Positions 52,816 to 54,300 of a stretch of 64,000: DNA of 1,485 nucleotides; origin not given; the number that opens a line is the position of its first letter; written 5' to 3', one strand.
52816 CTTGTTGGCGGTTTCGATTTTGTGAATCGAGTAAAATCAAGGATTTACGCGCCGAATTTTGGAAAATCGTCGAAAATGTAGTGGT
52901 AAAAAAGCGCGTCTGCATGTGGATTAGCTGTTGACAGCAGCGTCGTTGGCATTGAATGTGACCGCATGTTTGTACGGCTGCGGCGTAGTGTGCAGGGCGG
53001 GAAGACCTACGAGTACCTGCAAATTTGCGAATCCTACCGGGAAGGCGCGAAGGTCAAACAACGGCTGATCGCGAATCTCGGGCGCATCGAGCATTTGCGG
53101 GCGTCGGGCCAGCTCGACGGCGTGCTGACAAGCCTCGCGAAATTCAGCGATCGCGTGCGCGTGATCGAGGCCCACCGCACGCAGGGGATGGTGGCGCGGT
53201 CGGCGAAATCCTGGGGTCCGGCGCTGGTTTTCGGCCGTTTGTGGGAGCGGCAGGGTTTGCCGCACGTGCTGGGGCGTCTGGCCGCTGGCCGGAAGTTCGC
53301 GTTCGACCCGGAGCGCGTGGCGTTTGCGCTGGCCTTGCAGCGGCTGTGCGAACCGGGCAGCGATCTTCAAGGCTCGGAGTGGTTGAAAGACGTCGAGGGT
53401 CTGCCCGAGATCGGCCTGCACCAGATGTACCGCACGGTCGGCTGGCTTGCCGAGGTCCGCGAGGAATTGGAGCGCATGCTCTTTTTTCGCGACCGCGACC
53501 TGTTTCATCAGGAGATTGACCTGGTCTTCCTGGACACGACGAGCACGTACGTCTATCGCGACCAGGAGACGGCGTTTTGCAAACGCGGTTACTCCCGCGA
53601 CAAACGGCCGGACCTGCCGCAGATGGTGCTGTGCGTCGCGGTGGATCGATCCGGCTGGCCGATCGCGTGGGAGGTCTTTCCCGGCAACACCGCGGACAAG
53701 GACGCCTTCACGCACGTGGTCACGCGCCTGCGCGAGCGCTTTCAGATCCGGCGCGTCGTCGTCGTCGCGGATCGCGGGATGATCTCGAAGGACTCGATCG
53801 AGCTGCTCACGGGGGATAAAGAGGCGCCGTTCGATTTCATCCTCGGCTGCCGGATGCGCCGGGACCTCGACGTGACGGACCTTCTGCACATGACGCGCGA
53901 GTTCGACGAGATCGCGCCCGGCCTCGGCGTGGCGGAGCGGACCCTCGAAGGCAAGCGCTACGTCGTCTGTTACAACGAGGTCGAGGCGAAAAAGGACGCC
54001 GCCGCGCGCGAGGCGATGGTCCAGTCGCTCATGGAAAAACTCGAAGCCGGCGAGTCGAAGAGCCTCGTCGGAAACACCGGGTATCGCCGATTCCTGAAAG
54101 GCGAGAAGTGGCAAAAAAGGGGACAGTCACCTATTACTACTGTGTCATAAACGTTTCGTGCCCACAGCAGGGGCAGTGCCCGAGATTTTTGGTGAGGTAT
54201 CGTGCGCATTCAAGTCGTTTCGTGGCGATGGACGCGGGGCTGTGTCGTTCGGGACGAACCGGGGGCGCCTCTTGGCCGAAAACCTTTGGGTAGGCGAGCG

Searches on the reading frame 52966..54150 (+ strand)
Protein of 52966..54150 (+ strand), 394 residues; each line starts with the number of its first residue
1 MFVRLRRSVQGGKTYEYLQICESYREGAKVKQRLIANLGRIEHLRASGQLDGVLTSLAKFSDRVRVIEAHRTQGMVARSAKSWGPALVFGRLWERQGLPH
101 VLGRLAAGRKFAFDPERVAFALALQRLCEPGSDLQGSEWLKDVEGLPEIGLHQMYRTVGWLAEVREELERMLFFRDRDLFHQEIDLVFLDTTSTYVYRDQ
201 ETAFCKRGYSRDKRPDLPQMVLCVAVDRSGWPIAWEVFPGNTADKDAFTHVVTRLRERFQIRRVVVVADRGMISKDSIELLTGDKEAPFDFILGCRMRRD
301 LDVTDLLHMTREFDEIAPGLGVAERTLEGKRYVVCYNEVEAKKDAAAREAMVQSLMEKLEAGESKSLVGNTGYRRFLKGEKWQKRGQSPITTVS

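Call 53: search_protein_families(library=pfam, proteins=[window:52966-54150:+], max_evalue=0.0001)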
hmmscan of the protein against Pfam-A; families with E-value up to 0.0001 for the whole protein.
window:52966-54150:+ (394 aa): 1 family
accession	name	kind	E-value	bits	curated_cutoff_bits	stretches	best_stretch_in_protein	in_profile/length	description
PF01609.27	DDE_Tnp_1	-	1.2e-07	32.2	23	1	184-282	4-96/200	Transposase DDE domain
